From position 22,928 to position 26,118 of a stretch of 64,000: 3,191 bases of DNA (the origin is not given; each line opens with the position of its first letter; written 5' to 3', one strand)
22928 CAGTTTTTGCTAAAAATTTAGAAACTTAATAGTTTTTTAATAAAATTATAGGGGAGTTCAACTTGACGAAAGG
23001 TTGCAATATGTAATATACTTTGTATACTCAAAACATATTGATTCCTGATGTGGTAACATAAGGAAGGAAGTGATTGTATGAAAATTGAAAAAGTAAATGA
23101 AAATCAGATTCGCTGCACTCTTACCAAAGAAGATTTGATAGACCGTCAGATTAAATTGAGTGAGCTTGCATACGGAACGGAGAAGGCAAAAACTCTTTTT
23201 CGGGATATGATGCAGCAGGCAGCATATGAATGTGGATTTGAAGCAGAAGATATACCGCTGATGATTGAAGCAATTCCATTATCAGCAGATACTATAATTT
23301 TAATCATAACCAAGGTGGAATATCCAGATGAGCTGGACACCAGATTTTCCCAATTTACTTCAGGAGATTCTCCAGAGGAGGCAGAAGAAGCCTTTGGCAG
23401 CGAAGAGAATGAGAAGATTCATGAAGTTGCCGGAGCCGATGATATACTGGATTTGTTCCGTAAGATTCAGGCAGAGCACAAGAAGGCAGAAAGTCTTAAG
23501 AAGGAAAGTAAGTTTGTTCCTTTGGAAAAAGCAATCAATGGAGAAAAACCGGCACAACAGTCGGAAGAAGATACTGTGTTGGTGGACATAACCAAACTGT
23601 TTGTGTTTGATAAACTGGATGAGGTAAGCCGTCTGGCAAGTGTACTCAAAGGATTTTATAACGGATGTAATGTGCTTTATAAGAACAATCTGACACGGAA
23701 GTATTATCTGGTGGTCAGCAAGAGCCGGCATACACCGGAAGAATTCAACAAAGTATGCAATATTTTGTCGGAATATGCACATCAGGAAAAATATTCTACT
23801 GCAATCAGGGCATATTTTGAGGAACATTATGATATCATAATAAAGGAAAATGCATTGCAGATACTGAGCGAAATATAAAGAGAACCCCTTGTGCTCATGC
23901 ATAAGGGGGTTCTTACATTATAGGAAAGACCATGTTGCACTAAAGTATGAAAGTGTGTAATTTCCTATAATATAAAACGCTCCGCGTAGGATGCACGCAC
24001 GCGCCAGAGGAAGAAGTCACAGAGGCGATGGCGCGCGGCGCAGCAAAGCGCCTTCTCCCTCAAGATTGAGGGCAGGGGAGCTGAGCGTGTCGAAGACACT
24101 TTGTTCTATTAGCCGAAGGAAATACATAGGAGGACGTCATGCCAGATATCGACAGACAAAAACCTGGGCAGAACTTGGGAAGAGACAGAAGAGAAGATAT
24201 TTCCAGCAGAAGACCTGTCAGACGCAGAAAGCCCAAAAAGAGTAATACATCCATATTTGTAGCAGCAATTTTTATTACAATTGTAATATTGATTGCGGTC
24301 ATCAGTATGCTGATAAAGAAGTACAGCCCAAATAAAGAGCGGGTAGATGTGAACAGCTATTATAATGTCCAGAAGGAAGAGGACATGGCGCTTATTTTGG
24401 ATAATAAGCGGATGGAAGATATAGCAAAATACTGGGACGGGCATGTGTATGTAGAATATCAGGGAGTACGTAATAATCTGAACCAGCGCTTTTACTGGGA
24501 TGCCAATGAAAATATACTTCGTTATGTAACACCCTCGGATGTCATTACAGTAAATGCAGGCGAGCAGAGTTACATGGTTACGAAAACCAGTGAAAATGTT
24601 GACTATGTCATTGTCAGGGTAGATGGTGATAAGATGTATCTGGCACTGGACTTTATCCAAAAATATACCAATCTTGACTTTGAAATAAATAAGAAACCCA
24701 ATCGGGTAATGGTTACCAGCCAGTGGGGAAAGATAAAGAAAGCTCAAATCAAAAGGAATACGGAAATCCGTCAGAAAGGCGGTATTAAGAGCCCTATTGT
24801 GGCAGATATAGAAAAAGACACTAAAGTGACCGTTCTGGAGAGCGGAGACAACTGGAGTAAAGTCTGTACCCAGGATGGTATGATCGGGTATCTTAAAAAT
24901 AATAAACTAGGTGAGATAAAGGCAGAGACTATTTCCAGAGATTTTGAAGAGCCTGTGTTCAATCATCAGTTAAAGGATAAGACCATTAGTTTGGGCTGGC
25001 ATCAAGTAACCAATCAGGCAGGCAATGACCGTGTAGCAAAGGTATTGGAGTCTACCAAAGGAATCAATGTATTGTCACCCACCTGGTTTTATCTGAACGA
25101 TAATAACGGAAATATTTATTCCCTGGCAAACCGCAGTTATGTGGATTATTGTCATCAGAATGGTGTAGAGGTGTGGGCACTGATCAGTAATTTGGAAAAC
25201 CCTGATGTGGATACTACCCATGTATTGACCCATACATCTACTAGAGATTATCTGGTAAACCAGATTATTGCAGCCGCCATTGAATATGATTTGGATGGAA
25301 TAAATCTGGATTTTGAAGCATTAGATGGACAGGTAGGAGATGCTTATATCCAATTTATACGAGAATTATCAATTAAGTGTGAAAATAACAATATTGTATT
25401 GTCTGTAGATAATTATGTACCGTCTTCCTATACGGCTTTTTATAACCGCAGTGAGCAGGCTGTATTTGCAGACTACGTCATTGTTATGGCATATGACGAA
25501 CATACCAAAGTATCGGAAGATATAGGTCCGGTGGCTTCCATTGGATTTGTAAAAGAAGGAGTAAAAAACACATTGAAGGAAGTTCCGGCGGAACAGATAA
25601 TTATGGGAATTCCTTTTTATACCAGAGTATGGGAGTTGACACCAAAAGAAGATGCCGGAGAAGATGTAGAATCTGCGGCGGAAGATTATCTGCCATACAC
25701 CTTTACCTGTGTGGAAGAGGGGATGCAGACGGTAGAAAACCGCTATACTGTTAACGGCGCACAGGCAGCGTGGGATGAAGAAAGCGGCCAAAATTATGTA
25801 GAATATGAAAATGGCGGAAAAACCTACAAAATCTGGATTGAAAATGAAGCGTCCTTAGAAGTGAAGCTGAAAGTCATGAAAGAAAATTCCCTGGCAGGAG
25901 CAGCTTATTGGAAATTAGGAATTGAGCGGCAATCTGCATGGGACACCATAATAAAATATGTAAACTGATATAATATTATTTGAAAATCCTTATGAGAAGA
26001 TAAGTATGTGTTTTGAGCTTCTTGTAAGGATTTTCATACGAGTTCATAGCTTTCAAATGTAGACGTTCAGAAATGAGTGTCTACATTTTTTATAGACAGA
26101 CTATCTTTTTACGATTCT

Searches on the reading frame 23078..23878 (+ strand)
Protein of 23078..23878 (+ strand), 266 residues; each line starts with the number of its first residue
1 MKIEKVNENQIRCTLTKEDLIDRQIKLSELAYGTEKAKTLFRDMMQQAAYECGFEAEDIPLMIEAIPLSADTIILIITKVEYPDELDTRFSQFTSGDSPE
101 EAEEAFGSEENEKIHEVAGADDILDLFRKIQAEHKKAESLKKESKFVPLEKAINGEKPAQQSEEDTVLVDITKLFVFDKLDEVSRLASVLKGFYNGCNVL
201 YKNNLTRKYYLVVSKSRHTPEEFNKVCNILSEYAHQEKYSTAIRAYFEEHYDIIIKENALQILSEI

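Call 32: find_encoding_contigs(protein=window:23078-23878:+, flank=3000, max_places=10)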
Protein window:23078-23878:+ (266 aa): 9 contigs read that carry it; 5 places shown.
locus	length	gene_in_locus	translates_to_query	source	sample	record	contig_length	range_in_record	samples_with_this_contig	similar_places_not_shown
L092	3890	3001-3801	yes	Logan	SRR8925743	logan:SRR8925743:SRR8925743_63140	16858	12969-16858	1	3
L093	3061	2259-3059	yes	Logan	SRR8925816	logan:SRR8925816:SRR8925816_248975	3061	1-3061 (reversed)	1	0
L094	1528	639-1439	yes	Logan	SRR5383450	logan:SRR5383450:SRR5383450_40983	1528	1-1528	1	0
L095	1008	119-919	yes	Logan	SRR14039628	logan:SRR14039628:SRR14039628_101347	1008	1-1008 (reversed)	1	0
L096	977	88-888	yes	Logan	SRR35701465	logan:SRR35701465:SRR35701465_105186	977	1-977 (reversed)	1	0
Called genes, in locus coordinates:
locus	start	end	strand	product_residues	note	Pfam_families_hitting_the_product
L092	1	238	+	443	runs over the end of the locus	PF00772:DnaB, PF13481:AAA_25, PF03796:DnaB_C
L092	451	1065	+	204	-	PF13411:MerR_1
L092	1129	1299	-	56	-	PF00037:Fer4, PF13237:Fer4_10 (weak), PF14697:Fer4_21 (faint), PF12838:Fer4_7, PF13187:Fer4_9, PF12797:Fer4_2 (weak), PF00037:Fer4, PF12837:Fer4_6 (weak), +4 more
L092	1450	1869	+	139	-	PF13279:4HBT_2, PF03061:4HBT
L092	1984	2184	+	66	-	PF08984:DUF1858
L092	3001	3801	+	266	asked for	PF05389:MecA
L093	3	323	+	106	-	?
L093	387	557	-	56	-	PF00037:Fer4, PF13237:Fer4_10 (weak), PF14697:Fer4_21 (faint), PF12838:Fer4_7, PF13187:Fer4_9, PF12797:Fer4_2 (weak), PF00037:Fer4, PF12837:Fer4_6 (weak), +4 more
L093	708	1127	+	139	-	PF13279:4HBT_2, PF03061:4HBT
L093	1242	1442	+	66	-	PF08984:DUF1858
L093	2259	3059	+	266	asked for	PF05389:MecA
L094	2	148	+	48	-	?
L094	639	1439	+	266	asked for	PF05389:MecA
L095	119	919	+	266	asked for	PF05389:MecA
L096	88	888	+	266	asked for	PF05389:MecA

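Call 34: search_protein_families(library=pfam, proteins=[window:23078-23878:+])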
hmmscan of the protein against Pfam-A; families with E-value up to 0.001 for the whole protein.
window:23078-23878:+ (266 aa): 1 family
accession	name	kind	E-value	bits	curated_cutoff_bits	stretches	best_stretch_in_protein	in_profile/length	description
PF05389.17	MecA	-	1.1e-74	251.3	22.5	1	1-263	1-221/221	Negative regulator of genetic competence (MecA)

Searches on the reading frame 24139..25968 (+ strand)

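Call 34: search_protein_families(library=pfam, proteins=[window:24139-25968:+])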
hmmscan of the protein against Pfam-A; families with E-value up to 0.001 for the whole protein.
window:24139-25968:+ (609 aa): 5 families
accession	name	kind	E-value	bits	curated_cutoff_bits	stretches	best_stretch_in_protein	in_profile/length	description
PF00704.34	Glyco_hydro_18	-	1.7e-27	97.3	29.6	1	342-594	64-315/317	Glycosyl hydrolases family 18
PF08239.17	SH3_3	-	1.1e-06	29.2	27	1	209-253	4-49/54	Bacterial SH3 domain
PF23916.1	TIM-barrel_EndoS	-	0.00016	21.9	27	1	307-497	25-203/238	Endo-beta-N-acetylglucosaminidase EndoS TIM-barrel domain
PF07833.16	Cu_amine_oxidN1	-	0.0002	21.7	24.2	1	98-190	15-106/108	Copper amine oxidase N-terminal domain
PF18348.7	SH3_16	-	0.00087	19.5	25.8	0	226-257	17-49/49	Bacterial dipeptidyl-peptidase Sh3 domain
